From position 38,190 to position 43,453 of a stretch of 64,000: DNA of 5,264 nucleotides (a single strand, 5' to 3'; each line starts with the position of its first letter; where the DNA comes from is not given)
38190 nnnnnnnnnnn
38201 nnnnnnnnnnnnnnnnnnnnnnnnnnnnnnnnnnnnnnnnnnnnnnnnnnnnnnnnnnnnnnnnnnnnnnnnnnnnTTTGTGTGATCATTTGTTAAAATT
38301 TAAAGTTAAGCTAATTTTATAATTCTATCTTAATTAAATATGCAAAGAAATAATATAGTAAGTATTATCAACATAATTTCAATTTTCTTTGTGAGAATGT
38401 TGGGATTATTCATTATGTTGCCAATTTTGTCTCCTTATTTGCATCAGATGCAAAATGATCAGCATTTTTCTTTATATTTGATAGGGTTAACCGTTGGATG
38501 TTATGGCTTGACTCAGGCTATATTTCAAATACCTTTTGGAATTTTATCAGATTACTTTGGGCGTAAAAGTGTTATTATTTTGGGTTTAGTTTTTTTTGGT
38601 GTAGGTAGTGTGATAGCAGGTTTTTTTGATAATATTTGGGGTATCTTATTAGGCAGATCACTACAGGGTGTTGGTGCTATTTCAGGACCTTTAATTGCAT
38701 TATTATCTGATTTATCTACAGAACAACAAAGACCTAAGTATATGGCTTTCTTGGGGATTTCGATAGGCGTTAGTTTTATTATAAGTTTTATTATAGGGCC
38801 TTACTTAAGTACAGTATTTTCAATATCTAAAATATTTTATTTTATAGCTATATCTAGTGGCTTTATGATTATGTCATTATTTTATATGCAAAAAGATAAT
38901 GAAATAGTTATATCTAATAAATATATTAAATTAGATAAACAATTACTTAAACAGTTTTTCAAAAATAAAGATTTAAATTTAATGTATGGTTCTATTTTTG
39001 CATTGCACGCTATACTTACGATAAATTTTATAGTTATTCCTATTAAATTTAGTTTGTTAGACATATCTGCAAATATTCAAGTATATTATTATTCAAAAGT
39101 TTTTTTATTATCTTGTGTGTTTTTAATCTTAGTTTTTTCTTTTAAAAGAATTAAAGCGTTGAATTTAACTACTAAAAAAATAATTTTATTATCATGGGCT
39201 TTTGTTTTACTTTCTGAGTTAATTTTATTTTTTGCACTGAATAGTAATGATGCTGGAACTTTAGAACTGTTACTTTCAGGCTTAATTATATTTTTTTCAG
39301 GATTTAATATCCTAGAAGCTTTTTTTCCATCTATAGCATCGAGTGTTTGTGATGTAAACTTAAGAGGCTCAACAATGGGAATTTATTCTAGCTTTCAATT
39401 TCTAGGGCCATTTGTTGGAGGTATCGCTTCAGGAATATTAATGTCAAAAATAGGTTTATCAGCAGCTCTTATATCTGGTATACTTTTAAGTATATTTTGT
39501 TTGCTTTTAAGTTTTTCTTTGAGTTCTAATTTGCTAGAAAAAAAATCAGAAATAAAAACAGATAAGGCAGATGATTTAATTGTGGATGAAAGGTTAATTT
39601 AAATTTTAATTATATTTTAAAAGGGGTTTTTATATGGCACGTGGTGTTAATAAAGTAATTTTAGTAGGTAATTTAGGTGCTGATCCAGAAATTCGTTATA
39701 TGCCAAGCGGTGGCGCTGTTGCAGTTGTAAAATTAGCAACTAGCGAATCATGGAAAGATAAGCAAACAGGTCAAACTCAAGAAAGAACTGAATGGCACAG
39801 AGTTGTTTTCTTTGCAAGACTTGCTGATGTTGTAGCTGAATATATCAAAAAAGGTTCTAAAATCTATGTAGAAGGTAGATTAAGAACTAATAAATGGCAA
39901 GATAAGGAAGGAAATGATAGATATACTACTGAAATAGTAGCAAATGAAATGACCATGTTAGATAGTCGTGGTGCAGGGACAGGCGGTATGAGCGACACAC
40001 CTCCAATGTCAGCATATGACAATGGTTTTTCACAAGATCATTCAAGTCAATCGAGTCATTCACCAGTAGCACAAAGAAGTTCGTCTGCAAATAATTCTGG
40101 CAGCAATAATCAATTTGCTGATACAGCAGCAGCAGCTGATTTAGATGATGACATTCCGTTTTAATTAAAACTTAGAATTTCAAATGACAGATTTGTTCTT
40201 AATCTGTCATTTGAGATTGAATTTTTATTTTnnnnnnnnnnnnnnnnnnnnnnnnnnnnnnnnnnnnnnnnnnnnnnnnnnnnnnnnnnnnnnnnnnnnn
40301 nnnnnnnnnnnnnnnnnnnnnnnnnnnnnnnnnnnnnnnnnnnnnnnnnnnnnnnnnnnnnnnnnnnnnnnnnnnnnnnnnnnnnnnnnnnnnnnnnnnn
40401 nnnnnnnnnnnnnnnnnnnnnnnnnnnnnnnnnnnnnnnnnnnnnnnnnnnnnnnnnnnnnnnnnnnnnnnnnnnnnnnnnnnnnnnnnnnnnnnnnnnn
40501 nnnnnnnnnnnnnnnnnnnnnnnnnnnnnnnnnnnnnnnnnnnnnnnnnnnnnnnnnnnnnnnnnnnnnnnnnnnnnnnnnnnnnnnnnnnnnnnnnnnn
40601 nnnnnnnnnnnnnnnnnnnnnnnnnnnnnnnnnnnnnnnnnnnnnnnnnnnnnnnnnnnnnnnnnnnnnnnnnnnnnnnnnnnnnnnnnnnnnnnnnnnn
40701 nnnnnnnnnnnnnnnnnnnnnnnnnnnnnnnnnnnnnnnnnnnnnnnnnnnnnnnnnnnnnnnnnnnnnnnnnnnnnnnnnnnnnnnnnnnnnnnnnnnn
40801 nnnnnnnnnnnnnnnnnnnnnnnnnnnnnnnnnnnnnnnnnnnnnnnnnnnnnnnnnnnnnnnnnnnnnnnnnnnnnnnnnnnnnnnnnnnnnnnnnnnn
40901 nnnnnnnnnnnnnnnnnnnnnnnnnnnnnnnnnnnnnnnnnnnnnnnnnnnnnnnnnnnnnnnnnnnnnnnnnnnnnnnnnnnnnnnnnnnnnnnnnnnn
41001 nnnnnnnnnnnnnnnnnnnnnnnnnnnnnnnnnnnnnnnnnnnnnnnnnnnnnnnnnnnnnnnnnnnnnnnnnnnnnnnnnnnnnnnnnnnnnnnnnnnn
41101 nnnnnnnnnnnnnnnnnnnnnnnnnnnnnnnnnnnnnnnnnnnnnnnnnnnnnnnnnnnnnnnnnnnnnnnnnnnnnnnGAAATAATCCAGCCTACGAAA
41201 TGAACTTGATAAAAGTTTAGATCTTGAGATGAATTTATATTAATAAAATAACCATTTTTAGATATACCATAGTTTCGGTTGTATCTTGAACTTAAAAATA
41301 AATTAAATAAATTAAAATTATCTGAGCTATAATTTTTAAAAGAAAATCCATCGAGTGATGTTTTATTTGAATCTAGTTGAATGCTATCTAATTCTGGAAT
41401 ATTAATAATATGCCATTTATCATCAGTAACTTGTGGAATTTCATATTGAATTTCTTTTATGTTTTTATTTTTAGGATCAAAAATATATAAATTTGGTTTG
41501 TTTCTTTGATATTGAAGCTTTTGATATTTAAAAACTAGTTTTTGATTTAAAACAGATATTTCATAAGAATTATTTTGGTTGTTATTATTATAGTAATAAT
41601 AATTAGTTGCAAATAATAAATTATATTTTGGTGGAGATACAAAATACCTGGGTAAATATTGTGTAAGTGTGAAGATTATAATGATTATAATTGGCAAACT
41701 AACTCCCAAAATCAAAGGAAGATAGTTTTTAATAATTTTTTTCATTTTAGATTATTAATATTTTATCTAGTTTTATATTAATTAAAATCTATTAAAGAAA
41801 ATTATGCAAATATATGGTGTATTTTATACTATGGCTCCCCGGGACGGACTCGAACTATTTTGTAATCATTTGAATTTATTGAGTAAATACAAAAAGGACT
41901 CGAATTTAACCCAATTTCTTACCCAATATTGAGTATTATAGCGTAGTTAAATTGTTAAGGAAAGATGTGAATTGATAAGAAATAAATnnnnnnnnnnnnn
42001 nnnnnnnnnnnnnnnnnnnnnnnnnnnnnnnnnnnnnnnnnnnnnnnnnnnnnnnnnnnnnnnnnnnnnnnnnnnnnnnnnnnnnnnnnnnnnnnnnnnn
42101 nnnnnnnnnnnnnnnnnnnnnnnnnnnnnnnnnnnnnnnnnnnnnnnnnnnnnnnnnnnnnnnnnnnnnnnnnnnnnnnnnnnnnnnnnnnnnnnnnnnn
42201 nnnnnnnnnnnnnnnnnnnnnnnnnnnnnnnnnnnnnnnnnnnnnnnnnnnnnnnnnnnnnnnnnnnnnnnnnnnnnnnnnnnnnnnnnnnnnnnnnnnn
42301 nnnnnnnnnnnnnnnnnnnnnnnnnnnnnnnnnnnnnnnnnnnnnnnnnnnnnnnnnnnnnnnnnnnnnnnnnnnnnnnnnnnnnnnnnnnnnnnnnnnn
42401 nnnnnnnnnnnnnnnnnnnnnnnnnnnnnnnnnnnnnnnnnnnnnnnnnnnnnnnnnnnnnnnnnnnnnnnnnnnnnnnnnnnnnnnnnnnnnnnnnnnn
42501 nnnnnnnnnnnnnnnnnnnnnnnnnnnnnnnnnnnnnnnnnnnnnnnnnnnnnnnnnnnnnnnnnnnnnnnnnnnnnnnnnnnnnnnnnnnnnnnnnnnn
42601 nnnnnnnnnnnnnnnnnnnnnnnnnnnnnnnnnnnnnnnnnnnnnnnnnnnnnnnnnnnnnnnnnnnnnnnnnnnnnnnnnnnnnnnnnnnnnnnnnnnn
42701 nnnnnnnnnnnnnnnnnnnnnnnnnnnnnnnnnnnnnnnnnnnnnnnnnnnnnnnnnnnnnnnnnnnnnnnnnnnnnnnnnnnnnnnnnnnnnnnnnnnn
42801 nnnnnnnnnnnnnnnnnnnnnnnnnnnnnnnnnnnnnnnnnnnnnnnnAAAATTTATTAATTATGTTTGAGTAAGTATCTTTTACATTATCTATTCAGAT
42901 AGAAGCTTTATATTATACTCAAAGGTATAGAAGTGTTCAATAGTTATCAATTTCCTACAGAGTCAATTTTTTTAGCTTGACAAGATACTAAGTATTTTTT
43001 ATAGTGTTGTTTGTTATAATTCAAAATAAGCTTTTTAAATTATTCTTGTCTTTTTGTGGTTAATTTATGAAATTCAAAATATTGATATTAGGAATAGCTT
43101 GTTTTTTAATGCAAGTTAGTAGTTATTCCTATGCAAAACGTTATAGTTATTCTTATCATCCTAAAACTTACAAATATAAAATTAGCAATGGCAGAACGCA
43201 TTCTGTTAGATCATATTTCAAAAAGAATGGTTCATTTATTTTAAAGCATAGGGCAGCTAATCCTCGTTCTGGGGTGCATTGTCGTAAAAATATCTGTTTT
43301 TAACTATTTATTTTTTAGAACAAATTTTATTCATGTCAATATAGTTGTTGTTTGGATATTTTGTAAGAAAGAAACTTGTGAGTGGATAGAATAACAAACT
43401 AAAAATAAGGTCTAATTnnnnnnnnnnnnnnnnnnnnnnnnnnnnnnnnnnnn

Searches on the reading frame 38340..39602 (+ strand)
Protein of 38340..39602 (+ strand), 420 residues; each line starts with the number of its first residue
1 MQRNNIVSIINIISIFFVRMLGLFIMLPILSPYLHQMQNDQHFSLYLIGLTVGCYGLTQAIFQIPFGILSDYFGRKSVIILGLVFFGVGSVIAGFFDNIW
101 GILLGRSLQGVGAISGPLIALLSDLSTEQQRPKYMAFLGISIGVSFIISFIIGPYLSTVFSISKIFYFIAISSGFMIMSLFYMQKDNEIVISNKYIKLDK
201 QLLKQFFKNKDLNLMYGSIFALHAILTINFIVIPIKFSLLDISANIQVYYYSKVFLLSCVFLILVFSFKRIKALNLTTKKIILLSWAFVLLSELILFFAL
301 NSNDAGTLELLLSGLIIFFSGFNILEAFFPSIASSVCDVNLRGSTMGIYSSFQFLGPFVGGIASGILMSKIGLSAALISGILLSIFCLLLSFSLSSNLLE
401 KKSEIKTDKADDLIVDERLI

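Call 11: search_protein_families(library=pfam, proteins=[window:38340-39602:+], max_evalue=0.01)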
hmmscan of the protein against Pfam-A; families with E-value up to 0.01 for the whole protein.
window:38340-39602:+ (420 aa): 2 families
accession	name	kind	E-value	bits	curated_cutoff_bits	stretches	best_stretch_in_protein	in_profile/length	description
PF07690.21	MFS_1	-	6.4e-42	144.1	33.4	2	14-360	3-346/347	Major Facilitator Superfamily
PF00083.30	Sugar_tr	-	4.9e-08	32.7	22.3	1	44-112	44-115/452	Sugar (and other) transporter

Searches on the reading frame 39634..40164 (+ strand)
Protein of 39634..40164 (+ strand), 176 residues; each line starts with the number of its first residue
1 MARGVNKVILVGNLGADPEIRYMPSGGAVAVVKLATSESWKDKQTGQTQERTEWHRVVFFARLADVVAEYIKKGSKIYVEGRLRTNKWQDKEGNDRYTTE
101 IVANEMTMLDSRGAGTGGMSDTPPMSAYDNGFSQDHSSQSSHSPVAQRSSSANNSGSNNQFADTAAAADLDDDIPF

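Call 11: search_protein_families(library=pfam, proteins=[window:39634-40164:+], max_evalue=0.01)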
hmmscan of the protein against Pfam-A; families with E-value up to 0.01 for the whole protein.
window:39634-40164:+ (176 aa): 2 families
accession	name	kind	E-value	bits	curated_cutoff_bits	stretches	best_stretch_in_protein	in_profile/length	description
PF00436.31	SSB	-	1.2e-39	134.9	26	1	5-109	1-104/104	Single-strand binding protein family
PF01336.31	tRNA_anti-codon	-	0.0061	16.9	27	1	56-109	30-75/75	OB-fold nucleic acid binding domain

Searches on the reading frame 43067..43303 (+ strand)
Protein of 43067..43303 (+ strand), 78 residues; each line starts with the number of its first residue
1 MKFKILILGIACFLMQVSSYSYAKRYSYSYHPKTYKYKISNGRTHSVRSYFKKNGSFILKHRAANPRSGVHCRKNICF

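Call 10: search_protein_families(library=pfam, proteins=[window:43067-43303:+], max_evalue=0.01)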
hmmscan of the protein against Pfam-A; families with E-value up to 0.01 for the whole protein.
window:43067-43303:+ (78 aa): 0 families

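Call 36: search_protein_families(library=phrogs, proteins=[window:43067-43303:+], max_evalue=0.001)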
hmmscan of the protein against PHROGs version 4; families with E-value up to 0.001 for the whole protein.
window:43067-43303:+ (78 aa): 0 families

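Call 95: search_protein_families(library=padloc, proteins=[window:43067-43303:+], max_evalue=0.001)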
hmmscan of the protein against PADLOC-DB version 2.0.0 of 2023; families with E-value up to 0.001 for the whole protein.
window:43067-43303:+ (78 aa): 0 families
